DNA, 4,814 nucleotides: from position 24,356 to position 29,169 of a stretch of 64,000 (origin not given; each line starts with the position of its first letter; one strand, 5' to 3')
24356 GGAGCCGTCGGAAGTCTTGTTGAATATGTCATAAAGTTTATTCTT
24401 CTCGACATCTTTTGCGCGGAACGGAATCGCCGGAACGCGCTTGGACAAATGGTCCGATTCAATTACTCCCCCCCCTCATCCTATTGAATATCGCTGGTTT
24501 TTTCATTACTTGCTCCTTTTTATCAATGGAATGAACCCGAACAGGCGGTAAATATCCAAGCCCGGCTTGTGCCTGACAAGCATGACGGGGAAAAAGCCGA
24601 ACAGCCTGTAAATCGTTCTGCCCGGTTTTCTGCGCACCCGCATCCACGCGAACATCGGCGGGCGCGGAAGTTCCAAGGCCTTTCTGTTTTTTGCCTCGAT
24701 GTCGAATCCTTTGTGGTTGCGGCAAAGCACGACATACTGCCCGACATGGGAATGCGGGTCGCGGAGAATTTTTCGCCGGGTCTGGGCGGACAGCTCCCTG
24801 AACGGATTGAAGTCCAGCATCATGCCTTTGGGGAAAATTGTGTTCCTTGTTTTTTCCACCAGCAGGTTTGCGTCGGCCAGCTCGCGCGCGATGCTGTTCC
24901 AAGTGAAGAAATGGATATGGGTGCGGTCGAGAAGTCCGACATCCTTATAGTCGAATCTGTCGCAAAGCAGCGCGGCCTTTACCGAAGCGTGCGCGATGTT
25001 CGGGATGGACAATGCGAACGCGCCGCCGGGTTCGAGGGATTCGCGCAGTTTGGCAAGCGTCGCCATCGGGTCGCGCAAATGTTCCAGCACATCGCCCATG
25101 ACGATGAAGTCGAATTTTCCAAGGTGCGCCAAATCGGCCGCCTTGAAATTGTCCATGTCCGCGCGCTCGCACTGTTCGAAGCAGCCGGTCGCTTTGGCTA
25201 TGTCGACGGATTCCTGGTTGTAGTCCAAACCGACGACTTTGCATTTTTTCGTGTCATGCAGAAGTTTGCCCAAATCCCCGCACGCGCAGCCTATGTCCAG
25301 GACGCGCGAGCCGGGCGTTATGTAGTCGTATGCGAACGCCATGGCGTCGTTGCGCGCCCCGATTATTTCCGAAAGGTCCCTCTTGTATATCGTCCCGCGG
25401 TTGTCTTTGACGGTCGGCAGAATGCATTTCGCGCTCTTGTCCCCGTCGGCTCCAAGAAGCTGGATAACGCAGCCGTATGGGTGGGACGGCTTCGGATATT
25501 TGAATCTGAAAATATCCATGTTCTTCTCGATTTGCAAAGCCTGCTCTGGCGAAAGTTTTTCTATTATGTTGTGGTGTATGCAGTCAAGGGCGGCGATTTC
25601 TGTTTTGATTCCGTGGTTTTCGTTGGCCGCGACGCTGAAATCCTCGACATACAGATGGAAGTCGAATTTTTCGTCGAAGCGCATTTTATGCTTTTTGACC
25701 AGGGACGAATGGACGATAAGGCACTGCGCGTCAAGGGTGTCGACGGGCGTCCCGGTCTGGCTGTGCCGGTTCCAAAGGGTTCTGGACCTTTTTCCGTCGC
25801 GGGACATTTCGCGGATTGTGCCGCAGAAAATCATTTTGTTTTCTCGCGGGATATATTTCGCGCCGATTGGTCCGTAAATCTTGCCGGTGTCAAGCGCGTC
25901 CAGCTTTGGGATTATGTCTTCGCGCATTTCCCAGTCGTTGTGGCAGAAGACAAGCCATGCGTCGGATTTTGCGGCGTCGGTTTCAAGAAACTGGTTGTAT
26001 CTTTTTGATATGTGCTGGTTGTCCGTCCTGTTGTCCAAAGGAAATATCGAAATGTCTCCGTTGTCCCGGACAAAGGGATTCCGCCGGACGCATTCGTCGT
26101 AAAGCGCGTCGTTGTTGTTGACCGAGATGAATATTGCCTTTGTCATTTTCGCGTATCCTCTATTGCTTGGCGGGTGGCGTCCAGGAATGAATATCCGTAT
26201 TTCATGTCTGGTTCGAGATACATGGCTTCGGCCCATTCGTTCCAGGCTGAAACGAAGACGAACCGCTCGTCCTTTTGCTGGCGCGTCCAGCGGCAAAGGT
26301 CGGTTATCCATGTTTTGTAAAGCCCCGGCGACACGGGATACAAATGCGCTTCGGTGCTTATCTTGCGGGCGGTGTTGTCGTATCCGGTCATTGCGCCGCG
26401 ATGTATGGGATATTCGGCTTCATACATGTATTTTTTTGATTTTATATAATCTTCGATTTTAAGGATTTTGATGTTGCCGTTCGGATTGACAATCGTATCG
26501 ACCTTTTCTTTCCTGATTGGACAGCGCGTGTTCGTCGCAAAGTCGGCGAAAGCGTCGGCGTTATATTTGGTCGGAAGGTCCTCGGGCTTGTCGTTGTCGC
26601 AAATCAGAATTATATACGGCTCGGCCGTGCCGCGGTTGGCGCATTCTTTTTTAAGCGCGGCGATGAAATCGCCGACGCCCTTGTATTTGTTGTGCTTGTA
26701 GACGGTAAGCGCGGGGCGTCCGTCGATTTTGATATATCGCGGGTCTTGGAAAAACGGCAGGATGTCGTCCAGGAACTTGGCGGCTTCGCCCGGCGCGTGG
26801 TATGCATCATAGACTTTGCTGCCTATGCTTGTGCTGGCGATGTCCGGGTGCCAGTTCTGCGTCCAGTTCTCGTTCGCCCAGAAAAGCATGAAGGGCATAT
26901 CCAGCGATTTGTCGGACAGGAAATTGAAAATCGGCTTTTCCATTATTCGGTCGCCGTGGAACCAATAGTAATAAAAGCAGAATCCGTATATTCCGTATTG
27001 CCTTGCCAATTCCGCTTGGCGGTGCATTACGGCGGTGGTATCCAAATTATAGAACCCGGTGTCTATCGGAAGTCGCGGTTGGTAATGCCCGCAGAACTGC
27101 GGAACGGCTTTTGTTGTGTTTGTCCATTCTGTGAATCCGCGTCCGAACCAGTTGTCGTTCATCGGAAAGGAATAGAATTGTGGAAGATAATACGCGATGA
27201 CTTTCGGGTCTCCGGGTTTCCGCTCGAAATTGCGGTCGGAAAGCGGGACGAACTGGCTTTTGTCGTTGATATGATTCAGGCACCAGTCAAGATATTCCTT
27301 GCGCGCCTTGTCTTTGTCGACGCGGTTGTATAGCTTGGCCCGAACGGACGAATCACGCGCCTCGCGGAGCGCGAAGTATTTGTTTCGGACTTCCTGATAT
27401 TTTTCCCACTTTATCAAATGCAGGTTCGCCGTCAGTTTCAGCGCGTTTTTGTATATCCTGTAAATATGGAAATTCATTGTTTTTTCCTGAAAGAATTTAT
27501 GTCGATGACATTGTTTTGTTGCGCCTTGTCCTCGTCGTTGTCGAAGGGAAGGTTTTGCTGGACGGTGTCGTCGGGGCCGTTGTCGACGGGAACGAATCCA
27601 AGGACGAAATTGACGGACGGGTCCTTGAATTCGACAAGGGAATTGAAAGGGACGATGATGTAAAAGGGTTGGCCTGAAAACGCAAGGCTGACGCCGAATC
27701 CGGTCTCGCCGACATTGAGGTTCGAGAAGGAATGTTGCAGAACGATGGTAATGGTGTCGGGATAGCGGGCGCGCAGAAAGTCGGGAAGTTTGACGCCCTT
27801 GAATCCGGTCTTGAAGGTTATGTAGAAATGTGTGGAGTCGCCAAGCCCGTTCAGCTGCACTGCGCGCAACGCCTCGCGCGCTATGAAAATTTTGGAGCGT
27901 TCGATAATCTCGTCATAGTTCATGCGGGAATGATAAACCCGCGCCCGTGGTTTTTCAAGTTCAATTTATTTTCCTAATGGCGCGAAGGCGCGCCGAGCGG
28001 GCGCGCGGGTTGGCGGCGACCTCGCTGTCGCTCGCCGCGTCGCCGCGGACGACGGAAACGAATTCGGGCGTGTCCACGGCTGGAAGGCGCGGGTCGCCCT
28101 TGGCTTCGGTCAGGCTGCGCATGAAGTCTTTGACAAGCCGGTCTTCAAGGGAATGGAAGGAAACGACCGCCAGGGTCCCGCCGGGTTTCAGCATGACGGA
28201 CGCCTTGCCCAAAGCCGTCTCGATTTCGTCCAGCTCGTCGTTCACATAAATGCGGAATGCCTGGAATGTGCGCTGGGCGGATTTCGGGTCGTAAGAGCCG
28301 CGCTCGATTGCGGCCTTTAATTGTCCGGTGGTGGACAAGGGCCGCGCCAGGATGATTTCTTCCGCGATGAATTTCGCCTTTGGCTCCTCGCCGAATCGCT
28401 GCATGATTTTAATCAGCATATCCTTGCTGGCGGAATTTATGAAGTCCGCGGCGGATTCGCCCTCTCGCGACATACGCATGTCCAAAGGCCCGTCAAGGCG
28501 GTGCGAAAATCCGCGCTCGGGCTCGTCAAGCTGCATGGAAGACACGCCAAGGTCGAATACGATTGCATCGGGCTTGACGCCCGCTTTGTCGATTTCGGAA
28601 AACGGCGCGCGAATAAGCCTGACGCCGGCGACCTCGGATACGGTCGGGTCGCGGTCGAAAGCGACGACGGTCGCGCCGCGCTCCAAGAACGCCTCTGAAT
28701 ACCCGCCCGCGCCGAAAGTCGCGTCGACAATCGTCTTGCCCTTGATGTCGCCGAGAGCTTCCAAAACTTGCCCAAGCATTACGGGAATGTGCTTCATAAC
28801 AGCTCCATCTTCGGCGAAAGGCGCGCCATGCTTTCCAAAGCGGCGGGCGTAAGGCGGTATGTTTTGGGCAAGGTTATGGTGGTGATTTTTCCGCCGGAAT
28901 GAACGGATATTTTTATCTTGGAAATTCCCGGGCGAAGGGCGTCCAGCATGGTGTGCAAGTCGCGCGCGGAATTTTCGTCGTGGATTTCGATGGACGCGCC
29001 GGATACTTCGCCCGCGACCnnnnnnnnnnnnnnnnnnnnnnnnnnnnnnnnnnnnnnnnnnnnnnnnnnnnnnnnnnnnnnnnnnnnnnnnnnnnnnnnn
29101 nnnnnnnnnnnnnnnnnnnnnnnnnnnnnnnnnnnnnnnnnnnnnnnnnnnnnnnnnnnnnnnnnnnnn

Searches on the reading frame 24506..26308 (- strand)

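Call 64: search_protein_families(library=pfam, proteins=[window:24506-26308:-], max_evalue=0.001)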
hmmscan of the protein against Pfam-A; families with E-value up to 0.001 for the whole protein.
window:24506-26308:- (600 aa): 10 families
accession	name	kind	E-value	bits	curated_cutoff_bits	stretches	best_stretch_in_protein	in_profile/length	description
PF13489.12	Methyltransf_23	-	7.1e-20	71.8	27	1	324-484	14-161/164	Methyltransferase domain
PF08242.18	Methyltransf_12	-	8.3e-15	55.7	30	1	337-430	1-97/98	Methyltransferase domain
PF13847.12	Methyltransf_31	-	1.8e-14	54.1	27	1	331-455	2-129/145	Methyltransferase domain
PF07021.18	MetW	-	1.2e-12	48.3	21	1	326-450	7-124/193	Methionine biosynthesis protein MetW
PF13649.12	Methyltransf_25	-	6e-12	46.5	27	1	336-429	1-97/97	Methyltransferase domain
PF08241.18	Methyltransf_11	-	4.2e-11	43.8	21.2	1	337-432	1-94/95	Methyltransferase domain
PF13712.12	Glyco_tranf_2_5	-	4.3e-05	23.8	27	1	60-247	2-191/210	Glycosyltransferase like family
PF08003.17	Methyltransf_9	-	0.00017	21.1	23.8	1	333-435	116-219/315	Protein of unknown function (DUF1698)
PF02353.26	CMAS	-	0.00039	20.3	27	1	327-435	55-166/273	Mycolic acid cyclopropane synthetase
PF05175.20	MTS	-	0.00054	20.1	23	0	334-404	33-104/170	Methyltransferase small domain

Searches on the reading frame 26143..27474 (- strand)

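Call 64: search_protein_families(library=pfam, proteins=[window:26143-27474:-], max_evalue=0.001)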
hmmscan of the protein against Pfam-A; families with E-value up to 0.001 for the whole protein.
window:26143-27474:- (443 aa): 1 family
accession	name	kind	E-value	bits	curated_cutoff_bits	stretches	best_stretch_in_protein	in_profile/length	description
PF14307.12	Glyco_tran_WbsX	-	8e-105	351.6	25.1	1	92-433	1-349/350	Glycosyltransferase WbsX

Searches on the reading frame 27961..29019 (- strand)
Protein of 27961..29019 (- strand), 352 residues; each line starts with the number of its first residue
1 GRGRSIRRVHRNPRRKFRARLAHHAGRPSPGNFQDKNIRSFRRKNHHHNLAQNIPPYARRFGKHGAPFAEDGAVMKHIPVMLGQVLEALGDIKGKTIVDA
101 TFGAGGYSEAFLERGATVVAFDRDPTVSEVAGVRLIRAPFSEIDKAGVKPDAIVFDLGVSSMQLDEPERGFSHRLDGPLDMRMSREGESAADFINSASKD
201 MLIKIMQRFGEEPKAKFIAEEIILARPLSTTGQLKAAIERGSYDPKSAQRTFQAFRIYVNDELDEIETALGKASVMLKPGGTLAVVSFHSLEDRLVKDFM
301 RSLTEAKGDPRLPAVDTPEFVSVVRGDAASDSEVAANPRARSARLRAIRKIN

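Call 64: search_protein_families(library=pfam, proteins=[window:27961-29019:-], max_evalue=0.001)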
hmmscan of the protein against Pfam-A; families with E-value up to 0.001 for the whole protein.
window:27961-29019:- (352 aa): 1 family
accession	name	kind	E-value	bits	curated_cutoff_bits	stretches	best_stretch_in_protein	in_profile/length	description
PF01795.25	Methyltransf_5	-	3.2e-70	237.5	27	1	75-351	2-309/309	MraW methylase family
